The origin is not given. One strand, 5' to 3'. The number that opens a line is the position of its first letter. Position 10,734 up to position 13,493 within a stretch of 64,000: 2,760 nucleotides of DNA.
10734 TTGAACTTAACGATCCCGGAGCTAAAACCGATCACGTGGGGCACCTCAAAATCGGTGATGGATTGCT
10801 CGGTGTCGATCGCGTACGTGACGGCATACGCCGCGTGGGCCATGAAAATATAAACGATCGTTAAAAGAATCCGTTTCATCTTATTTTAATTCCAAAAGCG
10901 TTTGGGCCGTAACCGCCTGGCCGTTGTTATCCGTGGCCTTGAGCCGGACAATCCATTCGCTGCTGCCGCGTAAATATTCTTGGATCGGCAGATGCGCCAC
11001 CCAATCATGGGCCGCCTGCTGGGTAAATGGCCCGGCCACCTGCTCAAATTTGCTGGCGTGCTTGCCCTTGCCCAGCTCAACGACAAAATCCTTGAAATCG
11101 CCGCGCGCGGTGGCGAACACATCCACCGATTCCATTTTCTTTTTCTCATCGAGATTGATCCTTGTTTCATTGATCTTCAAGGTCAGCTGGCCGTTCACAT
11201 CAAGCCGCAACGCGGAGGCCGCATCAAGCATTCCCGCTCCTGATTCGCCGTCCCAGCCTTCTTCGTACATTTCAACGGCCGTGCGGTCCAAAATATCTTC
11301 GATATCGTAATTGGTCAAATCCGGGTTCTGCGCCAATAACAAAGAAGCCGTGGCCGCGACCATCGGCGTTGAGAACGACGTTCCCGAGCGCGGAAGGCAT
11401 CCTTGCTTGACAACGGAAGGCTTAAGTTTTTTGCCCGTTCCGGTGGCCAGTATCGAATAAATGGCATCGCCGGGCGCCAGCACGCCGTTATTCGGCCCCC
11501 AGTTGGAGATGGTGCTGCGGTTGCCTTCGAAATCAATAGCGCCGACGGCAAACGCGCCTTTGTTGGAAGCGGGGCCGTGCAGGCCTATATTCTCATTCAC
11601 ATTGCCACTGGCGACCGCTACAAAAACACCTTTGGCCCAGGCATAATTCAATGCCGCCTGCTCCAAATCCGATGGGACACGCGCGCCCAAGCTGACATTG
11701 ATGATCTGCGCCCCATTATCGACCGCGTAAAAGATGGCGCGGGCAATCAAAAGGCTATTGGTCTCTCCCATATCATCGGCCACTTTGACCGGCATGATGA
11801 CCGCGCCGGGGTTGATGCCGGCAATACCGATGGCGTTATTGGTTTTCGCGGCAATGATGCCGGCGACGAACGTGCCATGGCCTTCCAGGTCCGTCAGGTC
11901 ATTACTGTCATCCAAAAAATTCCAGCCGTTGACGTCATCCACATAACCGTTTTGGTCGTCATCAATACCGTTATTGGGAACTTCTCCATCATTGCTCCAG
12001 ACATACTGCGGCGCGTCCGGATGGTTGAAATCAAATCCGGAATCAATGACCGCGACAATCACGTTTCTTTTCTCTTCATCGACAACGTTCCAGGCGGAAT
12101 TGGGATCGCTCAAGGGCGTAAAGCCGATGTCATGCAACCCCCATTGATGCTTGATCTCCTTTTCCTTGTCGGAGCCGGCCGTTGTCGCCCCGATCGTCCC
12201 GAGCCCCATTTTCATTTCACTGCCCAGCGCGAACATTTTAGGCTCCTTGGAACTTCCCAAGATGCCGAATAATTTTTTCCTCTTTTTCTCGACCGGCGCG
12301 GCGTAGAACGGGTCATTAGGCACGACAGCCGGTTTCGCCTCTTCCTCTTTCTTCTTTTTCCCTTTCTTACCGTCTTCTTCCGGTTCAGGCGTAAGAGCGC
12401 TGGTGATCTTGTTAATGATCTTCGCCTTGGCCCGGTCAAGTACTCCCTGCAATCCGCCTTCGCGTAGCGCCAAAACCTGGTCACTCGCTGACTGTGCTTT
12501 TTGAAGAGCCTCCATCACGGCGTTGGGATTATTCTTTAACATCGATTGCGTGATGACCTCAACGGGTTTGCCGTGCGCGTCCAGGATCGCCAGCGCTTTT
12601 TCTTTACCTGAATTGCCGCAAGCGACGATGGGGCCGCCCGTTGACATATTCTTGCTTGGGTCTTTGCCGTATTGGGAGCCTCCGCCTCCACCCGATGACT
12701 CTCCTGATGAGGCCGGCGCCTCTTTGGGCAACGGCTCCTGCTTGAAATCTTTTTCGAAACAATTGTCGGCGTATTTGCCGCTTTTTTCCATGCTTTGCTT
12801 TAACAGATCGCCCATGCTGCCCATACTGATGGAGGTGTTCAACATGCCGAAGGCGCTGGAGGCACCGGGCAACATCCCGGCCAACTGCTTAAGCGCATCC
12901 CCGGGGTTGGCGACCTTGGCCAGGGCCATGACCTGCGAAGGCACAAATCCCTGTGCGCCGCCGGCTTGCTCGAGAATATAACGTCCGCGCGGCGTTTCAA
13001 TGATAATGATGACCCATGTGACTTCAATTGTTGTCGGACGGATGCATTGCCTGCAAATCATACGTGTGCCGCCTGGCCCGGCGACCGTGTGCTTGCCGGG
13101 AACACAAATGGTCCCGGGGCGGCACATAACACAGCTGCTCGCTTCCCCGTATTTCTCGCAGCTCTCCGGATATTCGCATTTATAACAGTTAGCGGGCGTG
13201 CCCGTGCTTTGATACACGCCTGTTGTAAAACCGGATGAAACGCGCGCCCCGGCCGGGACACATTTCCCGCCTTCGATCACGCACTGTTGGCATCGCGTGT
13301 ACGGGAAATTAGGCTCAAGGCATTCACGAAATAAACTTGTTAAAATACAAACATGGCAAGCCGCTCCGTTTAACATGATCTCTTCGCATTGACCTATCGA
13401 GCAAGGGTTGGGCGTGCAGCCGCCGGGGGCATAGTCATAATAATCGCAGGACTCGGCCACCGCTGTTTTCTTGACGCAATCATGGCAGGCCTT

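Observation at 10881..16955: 2,024-aa secreted protein made of about 25 tandem disulfide-rich modules with poly-Pro/Thr linkers, ending in a subtilisin S8 domain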

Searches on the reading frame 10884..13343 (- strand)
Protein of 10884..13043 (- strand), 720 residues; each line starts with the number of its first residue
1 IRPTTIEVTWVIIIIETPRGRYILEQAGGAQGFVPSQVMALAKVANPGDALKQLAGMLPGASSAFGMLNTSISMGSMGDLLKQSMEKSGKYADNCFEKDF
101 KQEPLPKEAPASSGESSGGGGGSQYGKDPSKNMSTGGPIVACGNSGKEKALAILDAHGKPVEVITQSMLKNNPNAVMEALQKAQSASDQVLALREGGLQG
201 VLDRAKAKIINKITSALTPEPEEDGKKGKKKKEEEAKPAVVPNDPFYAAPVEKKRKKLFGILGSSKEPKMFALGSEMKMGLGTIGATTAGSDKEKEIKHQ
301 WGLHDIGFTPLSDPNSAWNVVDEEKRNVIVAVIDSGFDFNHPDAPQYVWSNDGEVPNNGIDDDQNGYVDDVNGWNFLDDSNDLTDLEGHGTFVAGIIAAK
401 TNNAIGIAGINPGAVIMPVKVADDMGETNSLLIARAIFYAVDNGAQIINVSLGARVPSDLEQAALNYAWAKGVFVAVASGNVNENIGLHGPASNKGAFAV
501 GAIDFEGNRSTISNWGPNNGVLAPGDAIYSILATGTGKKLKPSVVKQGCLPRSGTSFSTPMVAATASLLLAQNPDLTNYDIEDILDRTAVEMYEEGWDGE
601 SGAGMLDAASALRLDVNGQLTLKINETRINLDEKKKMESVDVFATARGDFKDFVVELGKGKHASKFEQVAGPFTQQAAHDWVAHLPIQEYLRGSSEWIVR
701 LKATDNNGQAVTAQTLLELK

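Call 15: find_homologous_proteins(query=window:10884-13043:-, max_evalue=0.001)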
Query window:10884-13043:- (720 aa): 3483 proteins with E <= 0.001 among 8000 candidates; the best 120 are listed.
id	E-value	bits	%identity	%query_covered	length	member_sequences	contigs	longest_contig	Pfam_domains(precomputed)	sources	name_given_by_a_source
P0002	0.0e+0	1611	100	100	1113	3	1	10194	PF00082.28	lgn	-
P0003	1.6e-271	921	57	100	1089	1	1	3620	PF00082.28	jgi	jgi:subtilisin family serine protease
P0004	1.1e-262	892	57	100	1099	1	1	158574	PF00082.28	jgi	jgi:subtilisin family serine protease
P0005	2.5e-254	864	56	99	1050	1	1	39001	PF00082.28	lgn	-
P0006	1.3e-250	852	55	99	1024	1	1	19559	PF00082.28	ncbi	-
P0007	2.3e-247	841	56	98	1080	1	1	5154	PF00082.28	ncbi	-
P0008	4.1e-239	814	54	99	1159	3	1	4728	PF00082.28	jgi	-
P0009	1.9e-225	769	53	98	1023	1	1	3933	PF00082.28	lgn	-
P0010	8.0e-220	750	51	99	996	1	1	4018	PF00082.28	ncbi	-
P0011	1.1e-216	740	58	79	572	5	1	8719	PF00082.28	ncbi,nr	ncbi:MAG: hypothetical protein A3G91_00300 [Omnitrophica WOR_2 bacterium RIFCSPLOWO2_12_FULL_50_9]|n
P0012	4.4e-203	695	47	100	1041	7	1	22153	PF00082.28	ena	-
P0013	8.5e-200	684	48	100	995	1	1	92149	PF00082.28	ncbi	-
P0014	7.3e-198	677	48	99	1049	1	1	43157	PF04773.19,PF00082.28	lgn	-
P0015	7.6e-198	677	45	98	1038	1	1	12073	PF00082.28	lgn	-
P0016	8.8e-198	677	48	99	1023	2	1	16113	PF00082.28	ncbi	-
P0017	1.0e-197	677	47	99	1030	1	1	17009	PF00082.28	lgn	-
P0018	2.6e-197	676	46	100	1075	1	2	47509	PF00082.28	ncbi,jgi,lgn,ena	-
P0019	8.3e-197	674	47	96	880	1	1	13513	PF00082.28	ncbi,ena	-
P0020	3.1e-196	672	47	97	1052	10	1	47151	PF04773.19,PF00082.28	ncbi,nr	ncbi:MAG: S8 family serine peptidase [Candidatus Omnitrophica bacterium]|nr:S8 family serine peptida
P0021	1.3e-195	670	45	98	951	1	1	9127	PF00082.28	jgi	-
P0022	2.1e-195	669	45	98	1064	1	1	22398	PF00082.28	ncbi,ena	-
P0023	8.1e-194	664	45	100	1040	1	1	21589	PF00082.28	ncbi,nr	ncbi:MAG: S8 family serine peptidase [Candidatus Omnitrophica bacterium]|nr:S8 family serine peptida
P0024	9.3e-194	664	49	99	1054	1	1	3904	PF00082.28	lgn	-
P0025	8.5e-193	661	45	98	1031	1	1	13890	PF00082.28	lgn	-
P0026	1.9e-191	656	44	98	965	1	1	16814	PF00082.28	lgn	-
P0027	9.2e-191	654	45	98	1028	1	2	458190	PF00082.28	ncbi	-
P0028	8.9e-190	651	44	100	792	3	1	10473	PF00082.28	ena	-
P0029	1.1e-189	650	46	99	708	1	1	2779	PF00082.28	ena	-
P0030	1.4e-189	650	46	99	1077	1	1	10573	PF00082.28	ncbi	-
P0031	9.7e-189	647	46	98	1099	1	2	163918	PF00082.28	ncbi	-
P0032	1.1e-188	647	45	99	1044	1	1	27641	PF00082.28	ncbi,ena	-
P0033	1.8e-187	643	47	98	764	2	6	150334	PF00082.28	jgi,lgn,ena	-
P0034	2.2e-187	643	45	98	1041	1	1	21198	PF00082.28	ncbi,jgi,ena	-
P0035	1.0e-186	641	45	98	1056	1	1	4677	PF00082.28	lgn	-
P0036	2.7e-186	639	45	98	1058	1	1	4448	PF00082.28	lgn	-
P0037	3.6e-184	632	43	98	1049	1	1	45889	PF00082.28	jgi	jgi:subtilisin family serine protease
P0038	4.5e-184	632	43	98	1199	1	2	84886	PF00082.28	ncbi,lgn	-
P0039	8.3e-184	631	44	98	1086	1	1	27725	PF00082.28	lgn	-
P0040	1.9e-183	630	45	100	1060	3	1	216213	PF00082.28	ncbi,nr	ncbi:MAG: S8 family peptidase [Candidatus Omnitrophota bacterium]|nr:S8 family peptidase [Candidatus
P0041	2.8e-182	626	50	82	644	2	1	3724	PF00082.28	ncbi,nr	ncbi:MAG TPA: hypothetical protein DD648_09020 [Candidatus Omnitrophica bacterium]|nr:hypothetical p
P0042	8.6e-182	624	45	99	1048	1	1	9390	PF00082.28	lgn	-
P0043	2.2e-181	623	46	99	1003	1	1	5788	PF00082.28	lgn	-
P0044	4.3e-181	622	45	100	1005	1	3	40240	PF00082.28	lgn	-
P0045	6.4e-180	618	45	99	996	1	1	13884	PF00082.28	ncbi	-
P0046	1.2e-179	617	45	98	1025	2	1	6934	PF00082.28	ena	-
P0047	1.4e-179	617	44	100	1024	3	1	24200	PF00082.28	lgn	-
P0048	1.2e-178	614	46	93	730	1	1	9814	PF00082.28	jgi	-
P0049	7.7e-178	611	44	99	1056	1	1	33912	PF00082.28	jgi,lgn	jgi:hypothetical protein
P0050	4.2e-177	609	43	96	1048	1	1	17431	PF00082.28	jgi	jgi:subtilisin family serine protease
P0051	9.4e-177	608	47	96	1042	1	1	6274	PF00082.28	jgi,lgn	-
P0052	4.3e-176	605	44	100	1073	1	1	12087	PF00082.28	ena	-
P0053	8.9e-176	604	43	100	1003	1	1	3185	PF00082.28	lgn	-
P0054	4.3e-175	602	50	82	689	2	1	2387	PF00082.28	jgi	-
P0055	9.8e-175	601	45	99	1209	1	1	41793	PF00082.28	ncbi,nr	ncbi:MAG: S8 family serine peptidase [Candidatus Omnitrophica bacterium]|nr:S8 family serine peptida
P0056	8.8e-174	598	44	98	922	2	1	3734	PF00082.28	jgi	jgi:subtilisin family serine protease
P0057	2.5e-173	596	42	99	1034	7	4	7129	PF00082.28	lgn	-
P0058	2.1e-172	593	43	100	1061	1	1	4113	PF00082.28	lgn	-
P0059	5.1e-172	592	41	99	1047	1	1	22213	PF00082.28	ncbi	-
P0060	1.3e-169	584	42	99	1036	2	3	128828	PF00082.28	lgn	-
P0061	3.9e-169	582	46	87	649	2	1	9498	PF00082.28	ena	-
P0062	1.6e-168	580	56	68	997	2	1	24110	PF00082.28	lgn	-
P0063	9.6e-167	575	53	69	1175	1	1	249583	PF00082.28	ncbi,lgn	-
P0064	5.7e-166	572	53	67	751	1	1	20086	PF00082.28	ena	-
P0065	8.3e-166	571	46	86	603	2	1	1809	PF00082.28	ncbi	ncbi:Protease precursor, partial [hydrothermal vent metagenome]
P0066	7.0e-163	562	46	90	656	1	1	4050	PF00082.28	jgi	jgi:hypothetical protein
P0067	8.3e-162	558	54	68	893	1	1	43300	PF00082.28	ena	-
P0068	7.7e-161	555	44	96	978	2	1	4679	PF00082.28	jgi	jgi:hypothetical protein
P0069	2.1e-158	547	42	99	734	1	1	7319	PF00082.28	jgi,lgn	-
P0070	7.3e-158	545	42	100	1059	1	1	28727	PF00082.28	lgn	-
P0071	2.8e-157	543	43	100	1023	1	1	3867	PF00082.28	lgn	-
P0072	5.0e-156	539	43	98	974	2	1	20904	PF00082.28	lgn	-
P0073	1.7e-155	537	53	67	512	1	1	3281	PF00082.28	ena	-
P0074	3.0e-154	533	55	62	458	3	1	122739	PF00082.28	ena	-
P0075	1.0e-149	518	50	67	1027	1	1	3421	PF00082.28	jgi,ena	-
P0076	1.2e-148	515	53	68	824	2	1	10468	PF07715.21,PF00082.28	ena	-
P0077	2.0e-146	507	56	59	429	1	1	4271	PF00082.28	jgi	-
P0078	2.5e-145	504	41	99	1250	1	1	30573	PF00082.28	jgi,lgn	-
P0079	1.4e-142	495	44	83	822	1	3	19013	PF07715.21,PF00082.28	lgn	-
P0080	3.3e-142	493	55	59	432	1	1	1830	PF00082.28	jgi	-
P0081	9.4e-142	492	51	68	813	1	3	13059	PF00082.28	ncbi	-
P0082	9.5e-142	492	50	67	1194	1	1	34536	PF00082.28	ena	-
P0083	1.7e-141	491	51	67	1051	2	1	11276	PF00082.28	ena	-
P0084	2.1e-141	491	44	83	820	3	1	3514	PF07715.21,PF00082.28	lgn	-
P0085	1.2e-140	488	46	81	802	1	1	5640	PF07715.21,PF00082.28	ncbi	-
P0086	2.0e-140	487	52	67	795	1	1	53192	PF07715.21,PF00082.28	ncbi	-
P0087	4.3e-140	486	51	67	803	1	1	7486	PF07715.21,PF00082.28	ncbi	-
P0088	1.1e-139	485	52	67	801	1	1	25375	PF07715.21,PF00082.28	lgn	-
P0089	1.9e-137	478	45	81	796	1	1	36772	PF07715.21,PF00082.28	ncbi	-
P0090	2.7e-135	471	42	83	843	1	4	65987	PF00082.28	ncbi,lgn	-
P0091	1.5e-134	468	48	67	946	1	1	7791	PF00082.28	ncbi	ncbi:S8 family peptidase [Thermoproteota archaeon]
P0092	5.6e-134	466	40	99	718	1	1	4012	PF00082.28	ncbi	-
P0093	1.2e-133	465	41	93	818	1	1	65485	PF07715.21,PF00082.28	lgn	-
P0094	1.1e-132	462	50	67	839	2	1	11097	PF00082.28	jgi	-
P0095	1.6e-130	455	40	98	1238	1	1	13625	PF00082.28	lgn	-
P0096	2.4e-125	438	46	68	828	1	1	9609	PF00082.28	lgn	-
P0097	2.7e-125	438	39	99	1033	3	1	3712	PF00082.28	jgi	-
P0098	4.0e-124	434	46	69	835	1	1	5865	PF00082.28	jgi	jgi:subtilisin family serine protease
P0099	7.2e-124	433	46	68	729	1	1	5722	PF00082.28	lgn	-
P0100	1.1e-123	432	40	81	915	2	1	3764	PF00082.28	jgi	-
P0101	3.8e-123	430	46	67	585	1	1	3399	PF00082.28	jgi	-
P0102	4.4e-123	430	46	67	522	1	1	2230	PF00082.28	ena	-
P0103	3.7e-122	427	45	68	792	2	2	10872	PF00082.28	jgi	jgi:hypothetical protein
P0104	7.1e-122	426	44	68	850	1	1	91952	PF00082.28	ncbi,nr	ncbi:MAG: S8 family serine peptidase [Candidatus Omnitrophica bacterium]|nr:S8 family serine peptida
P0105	5.3e-121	423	45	67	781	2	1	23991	PF00082.28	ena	-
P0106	5.7e-121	423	43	72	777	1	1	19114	PF00082.28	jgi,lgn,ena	-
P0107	3.7e-120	421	46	69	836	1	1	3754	PF00082.28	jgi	-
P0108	6.4e-120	420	45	67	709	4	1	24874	PF00082.28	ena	-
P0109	6.8e-120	420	44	67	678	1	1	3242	PF00082.28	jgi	jgi:subtilisin family serine protease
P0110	1.2e-119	419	40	82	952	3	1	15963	PF14362.12,PF00082.28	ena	-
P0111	1.3e-119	419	46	67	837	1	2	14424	PF00082.28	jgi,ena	-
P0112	1.7e-118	415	45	67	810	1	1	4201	PF00082.28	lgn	-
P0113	2.0e-118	415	45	66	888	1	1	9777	PF07715.21,PF00082.28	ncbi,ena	-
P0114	2.1e-118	415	45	67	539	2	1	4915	PF00082.28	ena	-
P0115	1.5e-117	412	45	68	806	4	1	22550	PF00082.28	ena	-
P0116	2.4e-117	411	44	67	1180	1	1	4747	PF00082.28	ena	-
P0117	3.1e-117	411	46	65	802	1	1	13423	PF00082.28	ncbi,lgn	-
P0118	4.8e-117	410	44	68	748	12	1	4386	PF00082.28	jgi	jgi:subtilisin family serine protease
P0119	5.0e-117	410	39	82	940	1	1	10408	PF00082.28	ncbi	ncbi:MAG: S8 family serine peptidase [Candidatus Omnitrophota bacterium]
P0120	2.6e-116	408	43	67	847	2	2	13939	PF07715.21,PF00082.28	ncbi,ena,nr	ncbi:MAG: S8 family serine peptidase [Desulfocapsaceae bacterium]|nr:S8 family serine peptidase [Des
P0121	9.7e-116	406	44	66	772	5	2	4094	PF07715.21,PF00082.28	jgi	jgi:subtilisin family serine protease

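Call 28: find_encoding_contigs(protein=P0002, flank=10000, max_places=3)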
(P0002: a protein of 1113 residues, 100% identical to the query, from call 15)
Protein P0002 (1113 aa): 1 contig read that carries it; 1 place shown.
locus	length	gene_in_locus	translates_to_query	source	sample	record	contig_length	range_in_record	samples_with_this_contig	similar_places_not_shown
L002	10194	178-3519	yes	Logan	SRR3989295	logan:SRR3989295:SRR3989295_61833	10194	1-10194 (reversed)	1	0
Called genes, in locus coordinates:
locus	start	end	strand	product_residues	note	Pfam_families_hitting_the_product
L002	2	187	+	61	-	?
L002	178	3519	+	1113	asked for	PF00082:Peptidase_S8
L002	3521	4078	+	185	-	PF04264:YceI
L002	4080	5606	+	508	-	PF02366:PMT, PF13231:PMT_2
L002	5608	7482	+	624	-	PF13424:TPR_12, PF00515:TPR_1 (weak), PF07719:TPR_2 (weak), PF13371:TPR_9 (weak), PF13414:TPR_11, PF13432:TPR_16, PF00515:TPR_1, PF00515:TPR_1, +19 more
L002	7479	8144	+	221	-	PF13489:Methyltransf_23, PF08241:Methyltransf_11 (faint), PF08242:Methyltransf_12 (faint)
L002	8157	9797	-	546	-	PF13231:PMT_2, PF07719:TPR_2 (faint)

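Call 36: predict_structure(alignment_id=A1)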
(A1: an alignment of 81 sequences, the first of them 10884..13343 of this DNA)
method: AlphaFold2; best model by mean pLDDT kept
length: 820 residues; sequences in the alignment: 81
mean_pLDDT: 82.2   pTM: 0.82
mean pLDDT of the five models: 82.2, 80.6, 78.0, 77.8, 77.6
residues with pLDDT >= 90: 464; 70-90: 162; 50-70: 95; < 50: 99
segments of 3 or more residues with pLDDT < 50: 1-37, 126-129, 157-159, 310-334, 370-390
pLDDT, mean of each block of 10 residues (from residue 1): 33 40 45 48 57 61 82 79 84 82 80 88 58 86 68 51 59 92 88 81 74 56 80 90 93 95 96 96 91 68 51 43 45 62 87 64 50 37 42 65 94 95 93 97 94 96 94 96 95 96 89 98 92 97 97 93 96 97 95 97 95 96 94 88 89 95 98 96 97 97 98 87 96 95 96 98 96 95 96 97 96 95
secondary structure, 60 per line:
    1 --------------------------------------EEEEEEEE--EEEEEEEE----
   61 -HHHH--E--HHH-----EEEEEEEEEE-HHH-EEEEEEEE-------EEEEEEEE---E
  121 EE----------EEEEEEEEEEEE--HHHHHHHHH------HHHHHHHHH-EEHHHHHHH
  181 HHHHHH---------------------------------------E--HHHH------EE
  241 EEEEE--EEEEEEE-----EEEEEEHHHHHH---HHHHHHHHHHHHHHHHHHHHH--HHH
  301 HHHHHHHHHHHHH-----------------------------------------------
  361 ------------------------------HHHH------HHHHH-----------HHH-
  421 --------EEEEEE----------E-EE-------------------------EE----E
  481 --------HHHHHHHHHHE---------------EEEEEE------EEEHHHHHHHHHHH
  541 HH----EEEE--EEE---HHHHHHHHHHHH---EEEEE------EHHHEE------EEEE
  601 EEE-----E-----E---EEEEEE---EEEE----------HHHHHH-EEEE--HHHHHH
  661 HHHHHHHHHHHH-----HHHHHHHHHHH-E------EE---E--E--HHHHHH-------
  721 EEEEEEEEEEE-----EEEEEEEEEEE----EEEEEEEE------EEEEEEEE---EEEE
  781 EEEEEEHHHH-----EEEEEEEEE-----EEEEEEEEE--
elements in order (helices of 4 or more, strands of 3 or more residues): E39-46 E49-56 H62-65 E79-88 E94-101 E109-116 E120-122 E133-144 H147-155 H162-170 H174-186 H229-232 E239-245 E248-254 E260-265 H266-271 H275-295 H298-313 H391-394 H401-405 E429-434 H489-498 E515-520 E527-529 H530-542 E547-550 E553-555 H559-570 E574-578 E597-603 E619-624 E628-631 H642-647 E649-652 H655-672 H678-688 H708-713 E721-731 E737-747 E752-759 E766-773 E777-786 H787-790 E796-804 E810-818

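Call 39: fold_search(model_id=the predicted structure, library=pdb)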
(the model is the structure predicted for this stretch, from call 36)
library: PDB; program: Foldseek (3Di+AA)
matches with E <= 10: 1546; with E <= 0.001: 317
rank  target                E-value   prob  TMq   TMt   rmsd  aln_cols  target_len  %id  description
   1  3vv3_A                2.2e-21  1.00  0.34  0.82   3.1       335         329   31  Crystal structure of deseasin MCP-01 from Pseudoalteromonas sp. SM9913 (released 2013-08-07)
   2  8pol_B                2.8e-20  1.00  0.34  0.57   2.8       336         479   27  Crystal structure of Plasmodium falciparum Sub1 protease (released 2024-03-06)
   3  1thm                  4.7e-20  1.00  0.32  0.90   2.1       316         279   33  CRYSTAL STRUCTURE OF THERMITASE AT 1.4 ANGSTROMS RESOLUTION (released 1994-01-31)
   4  4tr2_B                5.8e-20  1.00  0.34  0.58   3.0       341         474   28  Crystal structure of PvSUB1 (released 2014-09-17)
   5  4tr2_A                6.2e-20  1.00  0.34  0.58   2.9       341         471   27  Crystal structure of PvSUB1 (released 2014-09-17)
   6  3afg_B                6.5e-20  1.00  0.31  0.49  10.9       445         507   23  Crystal structure of ProN-Tk-SP from Thermococcus kodakaraensis (released 2010-08-04)
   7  1st3                  1.0e-19  1.00  0.31  0.92   2.0       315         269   31  THE CRYSTAL STRUCTURE OF THE BACILLUS LENTUS ALKALINE PROTEASE, SUBTILISIN BL, AT 1.4 ANGSTROMS RESOLUTION (released 1994-01-31)
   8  1ubn                  1.1e-19  1.00  0.31  0.88   2.6       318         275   29  SELENOSUBTILISIN BPN (released 1999-06-08)
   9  1y4d_E                1.1e-19  1.00  0.31  0.89   2.7       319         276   29  Crystal structure of the complex of subtilisin BPN' with chymotrypsin inhibitor 2 M59R/E60S mutant (released 2005-05-17)
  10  1tec_E                1.4e-19  1.00  0.31  0.89   2.2       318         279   32  CRYSTALLOGRAPHIC REFINEMENT BY INCORPORATION OF MOLECULAR DYNAMICS. THE THERMOSTABLE SERINE PROTEASE THERMITASE COMPLE (released 1989-10-15)
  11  1sbi                  1.8e-19  1.00  0.31  0.88   2.6       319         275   30  SUBTILISIN BPN' 8397 (E.C. 3.4.21.14) MUTANT (M50F, N76D, G169A, Q206C, N218S) (released 1995-12-07)
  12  1sud                  2.2e-19  1.00  0.31  0.88   3.0       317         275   29  CALCIUM-INDEPENDENT SUBTILISIN BY DESIGN (released 1994-01-31)
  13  8jmw_A                2.2e-19  1.00  0.29  0.45  14.7       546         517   19  Fibril form of serine peptidase Vpr (released 2023-12-06)
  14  1ndu                  2.4e-19  1.00  0.31  0.93   1.9       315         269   31  Bacillus lentus subtilisin variant S101G/V104N (released 2004-04-06)
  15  1au9                  2.4e-19  1.00  0.31  0.88   2.6       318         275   30  SUBTILISIN BPN' MUTANT 8324 IN CITRATE (released 1997-12-31)
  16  8pol_A                2.4e-19  1.00  0.32  0.54   2.5       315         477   27  Crystal structure of Plasmodium falciparum Sub1 protease (released 2024-03-06)
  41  8qkj_B                1.1e-18  1.00  0.34  0.80   2.8       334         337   28  PvSub1 Catalytic Domain in Complex with Peptidomimetic Inhibitor (MAM-133) (released 2024-03-20)
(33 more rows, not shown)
